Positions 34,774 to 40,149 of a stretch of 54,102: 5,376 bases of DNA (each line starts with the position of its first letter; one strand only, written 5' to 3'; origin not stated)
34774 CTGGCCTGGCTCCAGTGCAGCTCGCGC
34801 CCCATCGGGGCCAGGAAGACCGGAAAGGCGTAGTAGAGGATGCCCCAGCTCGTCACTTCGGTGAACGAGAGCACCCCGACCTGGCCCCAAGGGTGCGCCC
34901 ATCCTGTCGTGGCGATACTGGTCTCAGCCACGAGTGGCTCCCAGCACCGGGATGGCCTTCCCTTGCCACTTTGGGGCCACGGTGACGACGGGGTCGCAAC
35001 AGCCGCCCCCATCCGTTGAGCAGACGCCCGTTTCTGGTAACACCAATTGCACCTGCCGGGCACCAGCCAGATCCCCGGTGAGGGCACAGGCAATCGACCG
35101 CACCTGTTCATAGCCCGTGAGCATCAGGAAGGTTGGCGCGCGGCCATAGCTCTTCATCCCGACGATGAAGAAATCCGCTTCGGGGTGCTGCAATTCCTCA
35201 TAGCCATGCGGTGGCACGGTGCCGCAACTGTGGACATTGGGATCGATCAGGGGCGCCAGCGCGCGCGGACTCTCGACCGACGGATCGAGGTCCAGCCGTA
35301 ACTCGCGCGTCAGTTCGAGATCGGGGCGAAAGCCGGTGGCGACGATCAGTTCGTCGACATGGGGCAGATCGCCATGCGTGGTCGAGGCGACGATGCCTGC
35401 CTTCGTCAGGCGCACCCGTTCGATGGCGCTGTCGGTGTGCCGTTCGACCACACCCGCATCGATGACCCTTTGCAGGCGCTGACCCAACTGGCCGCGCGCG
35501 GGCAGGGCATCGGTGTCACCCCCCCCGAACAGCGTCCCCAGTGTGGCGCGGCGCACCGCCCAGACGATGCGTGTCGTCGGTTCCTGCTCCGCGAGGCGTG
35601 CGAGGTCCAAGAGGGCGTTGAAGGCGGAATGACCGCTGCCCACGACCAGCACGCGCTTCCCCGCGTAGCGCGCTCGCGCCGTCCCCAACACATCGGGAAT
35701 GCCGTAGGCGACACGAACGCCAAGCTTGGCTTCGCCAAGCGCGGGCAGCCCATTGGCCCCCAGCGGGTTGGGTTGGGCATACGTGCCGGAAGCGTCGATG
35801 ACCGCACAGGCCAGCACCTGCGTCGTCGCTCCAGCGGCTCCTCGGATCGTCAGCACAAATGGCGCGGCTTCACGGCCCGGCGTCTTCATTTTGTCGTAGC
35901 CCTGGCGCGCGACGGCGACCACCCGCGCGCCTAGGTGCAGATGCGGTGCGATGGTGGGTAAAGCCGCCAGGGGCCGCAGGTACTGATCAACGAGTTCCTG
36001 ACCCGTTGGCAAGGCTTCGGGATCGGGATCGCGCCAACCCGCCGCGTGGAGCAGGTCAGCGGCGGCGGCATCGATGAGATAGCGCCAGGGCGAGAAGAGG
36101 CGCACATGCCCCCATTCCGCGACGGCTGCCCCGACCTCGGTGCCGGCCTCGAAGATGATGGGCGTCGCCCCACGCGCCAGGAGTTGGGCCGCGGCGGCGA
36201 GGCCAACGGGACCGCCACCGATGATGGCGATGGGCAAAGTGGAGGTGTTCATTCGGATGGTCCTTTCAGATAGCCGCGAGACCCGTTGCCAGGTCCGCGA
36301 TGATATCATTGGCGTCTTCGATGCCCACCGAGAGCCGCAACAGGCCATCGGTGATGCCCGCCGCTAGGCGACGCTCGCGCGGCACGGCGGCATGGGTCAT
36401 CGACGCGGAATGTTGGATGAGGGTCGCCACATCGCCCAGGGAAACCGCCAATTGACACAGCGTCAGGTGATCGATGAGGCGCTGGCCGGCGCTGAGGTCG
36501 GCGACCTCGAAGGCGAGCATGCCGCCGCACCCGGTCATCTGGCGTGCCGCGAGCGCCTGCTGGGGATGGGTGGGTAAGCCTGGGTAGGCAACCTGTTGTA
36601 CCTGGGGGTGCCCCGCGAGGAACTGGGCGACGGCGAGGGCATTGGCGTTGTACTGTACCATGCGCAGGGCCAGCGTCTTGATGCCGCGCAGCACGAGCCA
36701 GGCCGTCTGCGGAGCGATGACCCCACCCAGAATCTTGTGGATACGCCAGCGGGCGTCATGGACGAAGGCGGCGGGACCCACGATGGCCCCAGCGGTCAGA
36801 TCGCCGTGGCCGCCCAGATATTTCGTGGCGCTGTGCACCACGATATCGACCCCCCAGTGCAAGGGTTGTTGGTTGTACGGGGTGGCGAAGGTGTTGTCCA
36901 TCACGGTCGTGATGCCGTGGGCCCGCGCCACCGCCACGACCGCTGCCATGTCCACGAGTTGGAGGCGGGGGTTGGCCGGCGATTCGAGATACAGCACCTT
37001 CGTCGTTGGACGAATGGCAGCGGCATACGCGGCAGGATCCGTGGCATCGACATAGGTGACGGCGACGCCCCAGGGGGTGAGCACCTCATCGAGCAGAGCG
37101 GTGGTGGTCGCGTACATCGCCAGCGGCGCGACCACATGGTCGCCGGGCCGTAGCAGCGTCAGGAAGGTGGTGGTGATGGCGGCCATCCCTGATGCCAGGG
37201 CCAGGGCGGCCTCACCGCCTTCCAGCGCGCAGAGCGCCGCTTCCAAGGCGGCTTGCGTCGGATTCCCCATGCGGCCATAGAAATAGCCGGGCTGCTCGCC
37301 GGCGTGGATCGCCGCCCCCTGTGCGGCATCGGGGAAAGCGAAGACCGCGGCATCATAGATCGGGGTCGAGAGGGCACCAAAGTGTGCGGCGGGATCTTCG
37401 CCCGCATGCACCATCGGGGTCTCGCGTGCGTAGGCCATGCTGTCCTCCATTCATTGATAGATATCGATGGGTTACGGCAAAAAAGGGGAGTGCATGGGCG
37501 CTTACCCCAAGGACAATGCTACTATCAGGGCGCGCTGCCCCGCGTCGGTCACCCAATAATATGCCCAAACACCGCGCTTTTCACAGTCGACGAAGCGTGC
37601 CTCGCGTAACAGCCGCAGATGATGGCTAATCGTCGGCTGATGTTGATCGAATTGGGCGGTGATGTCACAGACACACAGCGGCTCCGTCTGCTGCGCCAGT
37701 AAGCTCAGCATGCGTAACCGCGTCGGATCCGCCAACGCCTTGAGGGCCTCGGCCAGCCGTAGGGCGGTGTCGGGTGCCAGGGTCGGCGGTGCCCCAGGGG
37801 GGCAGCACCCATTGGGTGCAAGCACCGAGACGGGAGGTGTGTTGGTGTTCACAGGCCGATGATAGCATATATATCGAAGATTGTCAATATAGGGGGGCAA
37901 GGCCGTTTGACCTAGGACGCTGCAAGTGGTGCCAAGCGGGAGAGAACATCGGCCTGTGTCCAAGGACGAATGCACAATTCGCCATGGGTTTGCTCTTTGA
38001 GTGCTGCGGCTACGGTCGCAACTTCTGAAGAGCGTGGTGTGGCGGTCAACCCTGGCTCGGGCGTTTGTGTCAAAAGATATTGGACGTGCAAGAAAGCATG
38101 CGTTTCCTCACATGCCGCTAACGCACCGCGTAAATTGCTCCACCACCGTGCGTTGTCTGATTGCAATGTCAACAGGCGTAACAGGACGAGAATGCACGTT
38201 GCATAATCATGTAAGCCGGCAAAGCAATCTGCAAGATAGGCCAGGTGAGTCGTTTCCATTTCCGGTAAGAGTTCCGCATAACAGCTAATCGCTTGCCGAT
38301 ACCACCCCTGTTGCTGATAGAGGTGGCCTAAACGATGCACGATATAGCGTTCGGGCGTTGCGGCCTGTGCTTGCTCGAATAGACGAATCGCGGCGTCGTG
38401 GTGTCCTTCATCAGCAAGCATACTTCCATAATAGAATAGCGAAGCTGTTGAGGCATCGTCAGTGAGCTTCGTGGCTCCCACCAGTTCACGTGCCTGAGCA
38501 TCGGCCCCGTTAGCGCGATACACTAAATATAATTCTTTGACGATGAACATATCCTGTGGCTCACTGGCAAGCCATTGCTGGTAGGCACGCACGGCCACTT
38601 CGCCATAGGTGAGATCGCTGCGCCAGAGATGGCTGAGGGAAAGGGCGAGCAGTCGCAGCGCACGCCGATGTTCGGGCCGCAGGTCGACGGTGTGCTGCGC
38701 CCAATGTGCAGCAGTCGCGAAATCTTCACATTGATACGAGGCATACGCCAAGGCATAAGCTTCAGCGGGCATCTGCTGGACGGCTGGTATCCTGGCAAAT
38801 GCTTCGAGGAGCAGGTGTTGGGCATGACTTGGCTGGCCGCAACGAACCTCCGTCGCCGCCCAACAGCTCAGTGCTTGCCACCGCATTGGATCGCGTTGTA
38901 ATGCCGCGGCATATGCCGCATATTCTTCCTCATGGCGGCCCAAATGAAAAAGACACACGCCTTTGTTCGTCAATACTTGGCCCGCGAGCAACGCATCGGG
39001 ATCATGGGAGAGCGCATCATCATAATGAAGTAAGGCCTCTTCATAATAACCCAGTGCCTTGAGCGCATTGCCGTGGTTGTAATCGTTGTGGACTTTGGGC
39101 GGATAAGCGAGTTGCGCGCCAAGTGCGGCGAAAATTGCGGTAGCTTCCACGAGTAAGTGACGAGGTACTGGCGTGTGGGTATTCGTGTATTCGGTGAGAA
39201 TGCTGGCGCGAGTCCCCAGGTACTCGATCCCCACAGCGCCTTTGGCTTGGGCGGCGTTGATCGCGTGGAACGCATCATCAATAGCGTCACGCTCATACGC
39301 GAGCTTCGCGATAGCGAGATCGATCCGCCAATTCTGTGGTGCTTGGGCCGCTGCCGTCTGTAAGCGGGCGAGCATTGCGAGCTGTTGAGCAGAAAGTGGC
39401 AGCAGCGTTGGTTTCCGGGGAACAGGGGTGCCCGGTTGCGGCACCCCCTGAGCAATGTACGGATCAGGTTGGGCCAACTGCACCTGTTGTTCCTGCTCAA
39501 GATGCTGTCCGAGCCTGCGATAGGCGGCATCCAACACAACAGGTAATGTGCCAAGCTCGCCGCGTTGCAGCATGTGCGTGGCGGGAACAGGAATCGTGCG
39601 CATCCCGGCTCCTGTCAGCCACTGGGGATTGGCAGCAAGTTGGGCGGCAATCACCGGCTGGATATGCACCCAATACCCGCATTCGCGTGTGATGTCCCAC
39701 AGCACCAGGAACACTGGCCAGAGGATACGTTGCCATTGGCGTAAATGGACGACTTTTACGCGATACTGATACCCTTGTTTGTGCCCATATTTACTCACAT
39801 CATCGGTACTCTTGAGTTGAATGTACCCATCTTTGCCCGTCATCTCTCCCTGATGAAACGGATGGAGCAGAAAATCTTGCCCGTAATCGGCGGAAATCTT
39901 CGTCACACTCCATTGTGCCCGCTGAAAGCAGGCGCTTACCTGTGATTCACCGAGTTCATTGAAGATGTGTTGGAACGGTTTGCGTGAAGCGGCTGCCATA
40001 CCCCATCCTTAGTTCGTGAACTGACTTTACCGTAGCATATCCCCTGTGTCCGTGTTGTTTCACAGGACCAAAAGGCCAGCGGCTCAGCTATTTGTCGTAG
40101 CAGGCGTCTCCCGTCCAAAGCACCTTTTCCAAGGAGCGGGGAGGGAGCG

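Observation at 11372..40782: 29.4-kb Tn7-like transposon with exact ends and a 5-bp target-site duplication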

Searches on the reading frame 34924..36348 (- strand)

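Call 9: search_protein_families(library=pfam, proteins=[window:34924-36348:-])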
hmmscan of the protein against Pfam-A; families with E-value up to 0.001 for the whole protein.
window:34924-36348:- (474 aa): 5 families
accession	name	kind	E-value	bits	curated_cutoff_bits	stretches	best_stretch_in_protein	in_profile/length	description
PF13738.12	Pyr_redox_3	-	1.8e-15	57.4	30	2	177-349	122-276/305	Pyridine nucleotide-disulphide oxidoreductase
PF07992.20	Pyr_redox_2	-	1.6e-08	34.8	26.1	0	161-355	92-252/291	Pyridine nucleotide-disulphide oxidoreductase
PF01266.30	DAO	-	1e-05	25.7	27.9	0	40-351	2-214/353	FAD dependent oxidoreductase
PF13450.12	NAD_binding_8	-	1.5e-05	25.6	21.9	1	42-79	1-38/68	NAD(P)-binding Rossmann-like domain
PF03486.20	HI0933_like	-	0.0004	20.3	50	0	40-77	3-40/244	HI0933-like protein Rossmann domain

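Call 13: search_protein_families(library=ncbifam, proteins=[window:34924-36348:-], max_evalue=0.01)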
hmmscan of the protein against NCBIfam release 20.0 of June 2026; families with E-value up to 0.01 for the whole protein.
window:34924-36348:- (474 aa): 35 families (the best 25 are shown)
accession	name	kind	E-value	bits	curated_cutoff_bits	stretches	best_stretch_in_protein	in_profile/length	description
TIGR04018.1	Bthiol_YpdA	hypoth_equivalog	4e-11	42.3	339.9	1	40-76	2-38/316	YpdA family putative bacillithiol disulfide reductase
NF040505.1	ArsO_flavin_mono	equivalog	7.9e-11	42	425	1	40-259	3-189/346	ArsO family NAD(P)H-dependent flavin-containing monooxygenase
NF009409.0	PRK12770.1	subfamily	8e-08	31.7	343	2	34-67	15-48/360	putative glutamate synthase subunit beta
NF005560.0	PRK07233.1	equivalog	3.3e-07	29.5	252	1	40-79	3-42/435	hypothetical protein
NF009410.0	PRK12771.1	subfamily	5.5e-07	28.5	516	1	34-74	135-175/566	NAD(P)-binding protein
NF041087.1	bile_acid_BaiCD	equivalog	1.3e-06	26.8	825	1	10-76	353-419/642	bile acid Fe-S flavoenzyme BaiCD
NF004780.0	PRK06126.1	subfamily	5.9e-06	24.8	445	1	33-70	4-41/552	hypothetical protein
NF005547.0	PRK07208.1-3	equivalog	9.5e-06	24.6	380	1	39-75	6-42/465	hypothetical protein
TIGR03997.1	mycofact_OYE_2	equivalog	2.2e-05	23.1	793.15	1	28-99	370-441/645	mycofactocin system FadH/OYE family oxidoreductase 2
TIGR01316.1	gltA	equivalog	4.9e-05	22.3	471.75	1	20-76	116-172/449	NADPH-dependent glutamate synthase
NF006002.0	PRK08132.1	subfamily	5.4e-05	21.8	416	1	32-72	20-60/552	FAD-dependent oxidoreductase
NF003437.0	PRK04965.1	equivalog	5.8e-05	22.3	392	1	287-355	184-252/378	NADH:flavorubredoxin reductase NorW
NF010311.1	PRK13748.1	subfamily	8.5e-05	21.6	600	0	29-80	89-139/560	mercury(II) reductase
NF009414.0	PRK12778.1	equivalog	0.00016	20.1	1103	1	33-75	427-469/752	bifunctional dihydroorotate dehydrogenase B NAD binding subunit/NADPH-dependent glutamate synthase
NF009454.0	PRK12814.1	equivalog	0.00025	19.5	916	1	35-75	191-231/657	putative NADPH-dependent glutamate synthase small subunit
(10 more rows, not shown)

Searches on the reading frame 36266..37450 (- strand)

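Call 9: search_protein_families(library=pfam, proteins=[window:36266-37450:-])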
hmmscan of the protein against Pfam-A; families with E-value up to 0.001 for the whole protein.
window:36266-37450:- (394 aa): 5 families
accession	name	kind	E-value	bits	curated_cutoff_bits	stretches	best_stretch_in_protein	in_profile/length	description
PF01053.26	Cys_Met_Meta_PP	-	2.5e-139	464.5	27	1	10-391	1-380/381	Cys/Met metabolism PLP-dependent enzyme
PF01041.23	DegT_DnrJ_EryC1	-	4.1e-07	30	19.8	1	64-189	24-149/360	DegT/DnrJ/EryC1/StrS aminotransferase family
PF00155.27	Aminotran_1_2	-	4.8e-07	29.7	19.7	1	62-231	39-239/361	Aminotransferase class I and II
PF06838.17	Met_gamma_lyase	-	1.4e-06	27.6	24.2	1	47-238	41-251/405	Methionine gamma-lyase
PF01212.27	Beta_elim_lyase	-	6.2e-06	26.2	27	1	62-254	30-238/288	Beta-eliminating lyase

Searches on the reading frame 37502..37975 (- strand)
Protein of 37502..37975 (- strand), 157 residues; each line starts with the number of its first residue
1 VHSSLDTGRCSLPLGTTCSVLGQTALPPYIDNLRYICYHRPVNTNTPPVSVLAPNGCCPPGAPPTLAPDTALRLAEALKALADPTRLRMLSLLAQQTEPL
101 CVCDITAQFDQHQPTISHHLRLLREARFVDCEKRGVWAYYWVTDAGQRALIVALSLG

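Call 9: search_protein_families(library=pfam, proteins=[window:37502-37975:-])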
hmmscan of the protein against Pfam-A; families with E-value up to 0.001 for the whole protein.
window:37502-37975:- (157 aa): 2 families
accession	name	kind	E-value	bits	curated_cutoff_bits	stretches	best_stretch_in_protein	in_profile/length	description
PF01022.26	HTH_5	-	4.5e-17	62.1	22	1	83-130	1-46/47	Bacterial regulatory protein, arsR family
PF12840.13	HTH_20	-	3.9e-10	40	27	1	81-131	1-50/51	Helix-turn-helix domain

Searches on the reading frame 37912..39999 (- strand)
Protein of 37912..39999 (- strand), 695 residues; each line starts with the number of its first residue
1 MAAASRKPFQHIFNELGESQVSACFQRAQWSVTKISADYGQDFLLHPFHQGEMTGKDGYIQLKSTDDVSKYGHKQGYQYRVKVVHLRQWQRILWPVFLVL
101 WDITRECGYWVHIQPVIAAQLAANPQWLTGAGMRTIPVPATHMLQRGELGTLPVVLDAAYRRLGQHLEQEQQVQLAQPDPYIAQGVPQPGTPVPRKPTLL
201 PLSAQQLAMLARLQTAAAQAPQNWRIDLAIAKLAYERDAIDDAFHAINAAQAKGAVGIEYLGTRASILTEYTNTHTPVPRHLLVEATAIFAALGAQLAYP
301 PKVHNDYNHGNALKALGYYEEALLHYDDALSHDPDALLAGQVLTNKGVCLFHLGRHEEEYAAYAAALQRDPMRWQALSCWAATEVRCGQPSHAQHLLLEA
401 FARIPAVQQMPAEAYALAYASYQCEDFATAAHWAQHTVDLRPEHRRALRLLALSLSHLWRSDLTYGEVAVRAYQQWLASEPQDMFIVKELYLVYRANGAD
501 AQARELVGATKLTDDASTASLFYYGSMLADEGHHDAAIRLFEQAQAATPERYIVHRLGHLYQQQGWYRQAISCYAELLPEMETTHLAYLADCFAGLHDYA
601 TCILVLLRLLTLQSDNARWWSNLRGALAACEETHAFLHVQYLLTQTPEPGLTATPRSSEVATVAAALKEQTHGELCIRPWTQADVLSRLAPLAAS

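Call 9: search_protein_families(library=pfam, proteins=[window:37912-39999:-])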
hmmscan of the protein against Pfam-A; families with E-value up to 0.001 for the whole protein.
window:37912-39999:- (695 aa): 10 families
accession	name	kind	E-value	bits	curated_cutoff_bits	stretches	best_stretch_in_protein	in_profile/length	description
PF14280.11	DUF4365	-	2.6e-16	60.4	24.3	1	15-124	2-108/139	Domain of unknown function (DUF4365)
PF07719.23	TPR_2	-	6.9e-13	48.1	27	0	310-335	8-33/34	Tetratricopeptide repeat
PF13181.12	TPR_8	-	1.4e-12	47.1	25.7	0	555-577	5-27/34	Tetratricopeptide repeat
PF00515.34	TPR_1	-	8.4e-08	32.2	27.8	0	310-335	8-33/34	Tetratricopeptide repeat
PF13432.12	TPR_16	-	1.1e-06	29.4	32.7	1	307-371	1-62/65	Tetratricopeptide repeat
PF13176.12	TPR_7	-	1.2e-06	28.6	27.9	0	555-581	3-28/36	Tetratricopeptide repeat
PF14559.12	TPR_19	-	2.1e-05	25.2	25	0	528-581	1-55/68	Tetratricopeptide repeat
PF13428.12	TPR_14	-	4.3e-05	24.2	23.5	0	310-338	8-36/44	Tetratricopeptide repeat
PF25064.1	ARM_TT21_5th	-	0.00025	21.8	27.8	0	357-419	18-80/117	TT21 fifth ARM repeats domain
PF13414.12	TPR_11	-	0.00072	19.6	26.8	0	310-336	1-27/42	TPR repeat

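Call 13: search_protein_families(library=ncbifam, proteins=[window:37912-39999:-], max_evalue=0.01)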
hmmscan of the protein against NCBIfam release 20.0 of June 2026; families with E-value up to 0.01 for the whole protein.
window:37912-39999:- (695 aa): 8 families
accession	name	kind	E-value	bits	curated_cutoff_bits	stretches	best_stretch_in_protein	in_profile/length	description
TIGR02917.1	PEP_TPR_lipo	equivalog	9.1e-14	50.3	312.2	1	291-601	455-754/899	XrtA/PEP-CTERM system TPR-repeat protein PrsT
NF002725.1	PRK02603.1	equivalog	6.3e-08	32.8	143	1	306-382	38-114/173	photosystem I assembly protein Ycf3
NF040959.1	MamA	equivalog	1.4e-07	31.2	200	1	469-575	90-197/204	magnetosome protein MamA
TIGR02521.1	type_IV_pilW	equivalog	8.4e-05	22.2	154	1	302-397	100-192/234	type IV pilus biogenesis/stability protein PilW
TIGR03939.1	PGA_TPR_OMP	equivalog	0.0022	16.2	366.65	0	361-458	107-201/800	poly-beta-1,6 N-acetyl-D-glucosamine export porin PgaA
NF033758.1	gliding_GltE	equivalog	0.0026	16.8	225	0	345-582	91-324/411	adventurous gliding motility TPR repeat lipoprotein GltE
TIGR02795.1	tol_pal_ybgF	equivalog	0.0068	17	90.1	0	306-364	42-100/119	tol-pal system protein YbgF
NF041054.1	WAxxUGC_long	equivalog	0.0084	15.4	300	0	512-556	270-314/354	ResA-like WAxxUGC motif-containing protein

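Call 74: search_protein_families(library=padloc, proteins=[window:37912-39999:-], max_evalue=0.001)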
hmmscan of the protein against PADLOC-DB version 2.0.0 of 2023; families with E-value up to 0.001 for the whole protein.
window:37912-39999:- (695 aa): 1 family
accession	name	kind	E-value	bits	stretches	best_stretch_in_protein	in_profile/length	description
PDLC02398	Aga_REase-PNTD1-PNTD2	-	6.2e-10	36.6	1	11-114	9-112/429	Class I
